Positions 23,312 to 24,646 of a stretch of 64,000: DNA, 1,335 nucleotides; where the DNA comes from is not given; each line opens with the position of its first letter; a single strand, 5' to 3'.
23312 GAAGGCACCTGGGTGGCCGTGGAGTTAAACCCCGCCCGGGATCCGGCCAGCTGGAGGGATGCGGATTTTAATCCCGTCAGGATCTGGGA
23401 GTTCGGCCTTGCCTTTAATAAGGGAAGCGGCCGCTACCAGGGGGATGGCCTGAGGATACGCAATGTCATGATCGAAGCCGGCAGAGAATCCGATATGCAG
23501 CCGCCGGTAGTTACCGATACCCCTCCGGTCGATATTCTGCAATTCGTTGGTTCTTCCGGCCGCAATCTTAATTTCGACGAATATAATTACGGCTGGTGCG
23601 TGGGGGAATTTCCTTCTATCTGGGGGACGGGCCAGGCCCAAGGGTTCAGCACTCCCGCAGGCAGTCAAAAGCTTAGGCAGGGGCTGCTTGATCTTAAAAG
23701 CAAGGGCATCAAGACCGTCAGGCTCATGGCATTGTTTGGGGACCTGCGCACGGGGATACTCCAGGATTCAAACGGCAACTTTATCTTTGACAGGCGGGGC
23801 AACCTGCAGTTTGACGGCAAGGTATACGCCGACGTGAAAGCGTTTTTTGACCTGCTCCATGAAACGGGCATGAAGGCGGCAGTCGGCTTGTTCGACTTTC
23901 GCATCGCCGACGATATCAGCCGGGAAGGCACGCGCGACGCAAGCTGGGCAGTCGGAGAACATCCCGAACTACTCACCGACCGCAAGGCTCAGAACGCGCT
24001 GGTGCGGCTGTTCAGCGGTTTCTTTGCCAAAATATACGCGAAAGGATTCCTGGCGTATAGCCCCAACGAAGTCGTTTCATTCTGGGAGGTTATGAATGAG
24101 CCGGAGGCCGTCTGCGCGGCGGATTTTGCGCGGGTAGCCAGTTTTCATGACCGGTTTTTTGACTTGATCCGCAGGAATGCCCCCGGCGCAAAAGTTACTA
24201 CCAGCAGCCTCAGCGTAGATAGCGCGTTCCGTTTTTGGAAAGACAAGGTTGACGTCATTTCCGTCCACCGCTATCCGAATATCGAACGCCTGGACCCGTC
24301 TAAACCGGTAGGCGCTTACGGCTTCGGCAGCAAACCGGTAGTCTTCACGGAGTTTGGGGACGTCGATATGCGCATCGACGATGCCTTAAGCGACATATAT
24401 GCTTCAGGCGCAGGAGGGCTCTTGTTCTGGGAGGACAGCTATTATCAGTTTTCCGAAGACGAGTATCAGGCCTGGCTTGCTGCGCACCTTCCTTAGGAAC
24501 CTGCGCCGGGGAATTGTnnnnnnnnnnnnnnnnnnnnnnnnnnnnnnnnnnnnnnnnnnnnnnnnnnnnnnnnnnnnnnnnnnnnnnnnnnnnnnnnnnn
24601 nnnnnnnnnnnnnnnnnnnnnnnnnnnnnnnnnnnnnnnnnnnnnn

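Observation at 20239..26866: Synthase-dependent exopolysaccharide-like locus with the TPR scaffold fused to a GT-C membrane domain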

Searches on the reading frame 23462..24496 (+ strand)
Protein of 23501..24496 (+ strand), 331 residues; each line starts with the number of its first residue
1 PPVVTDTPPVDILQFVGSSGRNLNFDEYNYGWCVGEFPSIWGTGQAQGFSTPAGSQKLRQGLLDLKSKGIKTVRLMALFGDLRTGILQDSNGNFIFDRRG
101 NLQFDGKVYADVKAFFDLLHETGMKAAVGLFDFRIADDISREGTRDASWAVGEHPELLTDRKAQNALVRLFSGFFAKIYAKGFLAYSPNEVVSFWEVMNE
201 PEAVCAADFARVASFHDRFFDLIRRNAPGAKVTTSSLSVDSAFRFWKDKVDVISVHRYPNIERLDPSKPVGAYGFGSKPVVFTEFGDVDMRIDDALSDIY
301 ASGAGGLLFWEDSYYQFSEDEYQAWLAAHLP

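Call 6: search_protein_families(library=pfam, proteins=[window:23501-24496:+], max_evalue=10)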
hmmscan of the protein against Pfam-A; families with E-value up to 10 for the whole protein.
window:23501-24496:+ (331 aa): 0 families

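Call 48: search_protein_families(library=pfam, alignment_id=A4, max_evalue=0.01)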
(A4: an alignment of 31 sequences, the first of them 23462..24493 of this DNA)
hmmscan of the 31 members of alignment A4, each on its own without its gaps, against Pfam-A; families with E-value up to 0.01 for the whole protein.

A. member 1, window:23462-24493:+ (344 aa): 0 families

B. families by the number of members that match (of 31 scanned): 6 families
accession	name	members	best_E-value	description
PF00150.24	Cellulase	15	5.2e-12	Cellulase (glycosyl hydrolase family 5)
PF09479.16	Flg_new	1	5.7e-06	Listeria-Bacteroides repeat domain (List_Bact_rpt)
PF00331.26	Glyco_hydro_10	1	0.00013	Glycosyl hydrolase family 10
PF02836.23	Glyco_hydro_2_C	1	0.0004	Glycosyl hydrolases family 2, TIM barrel domain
PF01055.32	Glyco_hydro_31_2nd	1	0.0024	Glycosyl hydrolases family 31 TIM-barrel domain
PF19798.5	Sulfotransfer_5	1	0.0058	Sulfotransferase domain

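Call 53: predict_structure(alignment_id=A4)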
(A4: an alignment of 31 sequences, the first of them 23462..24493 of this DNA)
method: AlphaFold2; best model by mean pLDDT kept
length: 344 residues; sequences in the alignment: 31
mean_pLDDT: 90.8   pTM: 0.89
mean pLDDT of the five models: 90.8, 90.1, 89.4, 89.2, 87.0
residues with pLDDT >= 90: 248; 70-90: 74; 50-70: 17; < 50: 5
segments of 3 or more residues with pLDDT < 50: 1-5
pLDDT, mean of each block of 10 residues (from residue 1): 47 65 95 93 87 77 95 97 96 93 91 97 98 98 96 74 84 97 98 98 98 96 96 98 96 91 96 82 86 95 93 95 91 96 93
secondary structure, 60 per line:
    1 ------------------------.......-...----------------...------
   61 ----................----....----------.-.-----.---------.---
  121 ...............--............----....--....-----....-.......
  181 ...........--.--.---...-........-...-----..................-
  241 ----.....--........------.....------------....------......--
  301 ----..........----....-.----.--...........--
elements in order: H25-31 E33-35 H65-80 E85-88 H121-135 E138-145 H146-149 E154-157 E160-163 H169-172 H174-191 E205-212 H222-239 E245-249 H252-259 E266-270 H283-286 E293-298 H305-314 E319-322 H332-342

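Call 58: fold_search(model_id=the predicted structure, library=pdb)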
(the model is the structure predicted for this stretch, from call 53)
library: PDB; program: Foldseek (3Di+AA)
matches with E <= 10: 1704; with E <= 0.001: 579
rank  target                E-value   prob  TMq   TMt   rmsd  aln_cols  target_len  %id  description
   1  4oou_B                5.4e-12  1.00  0.63  0.59   5.3       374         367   16  Crystal structure of beta-1,4-D-mannanase from Cryptopygus antarcticus (released 2014-08-06)
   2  4oou_A                2.1e-11  1.00  0.64  0.61   4.8       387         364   16  Crystal structure of beta-1,4-D-mannanase from Cryptopygus antarcticus (released 2014-08-06)
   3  3vup_A                2.3e-11  1.00  0.60  0.59   4.8       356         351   17  Beta-1,4-mannanase from the common sea hare Aplysia kurodai (released 2012-10-17)
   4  5y6t                  3.1e-11  1.00  0.62  0.59   5.5       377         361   16  Crystal structure of endo-1,4-beta-mannanase from Eisenia fetida (released 2018-06-27)
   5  4ooz_B                4.2e-11  1.00  0.63  0.60   5.4       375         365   17  Crystal structure of beta-1,4-D-mannanase from Cryptopygus antarcticus in complex with mannopentaose (released 2014-08-06)
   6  2c0h                  5.3e-11  1.00  0.66  0.64   6.0       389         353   15  X-ray structure of beta-mannanase from blue mussel Mytilus edulis (released 2006-02-22)
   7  4ooz_A                8.5e-11  1.00  0.62  0.58   5.5       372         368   16  Crystal structure of beta-1,4-D-mannanase from Cryptopygus antarcticus in complex with mannopentaose (released 2014-08-06)
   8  3ziz                  4.1e-09  1.00  0.53  0.53   5.6       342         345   16  Crystal structure of Podospora anserina GH5 beta-(1,4)-mannanase (released 2013-04-17)
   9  3wfl                  4.6e-09  1.00  0.56  0.57   7.0       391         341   14  Crtstal structure of glycoside hydrolase family 5 beta-mannanase from Talaromyces trachyspermus (released 2014-07-23)
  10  4qp0                  5.1e-09  1.00  0.58  0.56   6.0       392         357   12  Crystal Structure Analysis of the Endo-1,4-beta-mannanase from Rhizomucor miehei (released 2014-11-05)
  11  6z1h_B                1.8e-08  1.00  0.51  0.47   8.1       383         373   14  Ancestral glycosidase (family 1) (released 2020-07-22)
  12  3wh9_A                1.9e-08  1.00  0.56  0.56   6.1       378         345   16  The ligand-free structure of ManBK from Aspergillus niger BK01 (released 2014-10-08)
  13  6moy_A                1.9e-08  1.00  0.54  0.45   6.0       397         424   14  Crystal structure of the E257A mutant of BlMan5B in complex with GlcNAc (co-crystallization) (released 2019-01-30)
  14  7bob_A                2.2e-08  1.00  0.50  0.32   7.0       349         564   18  Exo-beta-1,4-mannosidase Op5Man5 from Opitutaceae bacterium strain TAV5 (released 2021-07-14)
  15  7bob_C                4.0e-08  1.00  0.49  0.32   7.1       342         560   17  Exo-beta-1,4-mannosidase Op5Man5 from Opitutaceae bacterium strain TAV5 (released 2021-07-14)
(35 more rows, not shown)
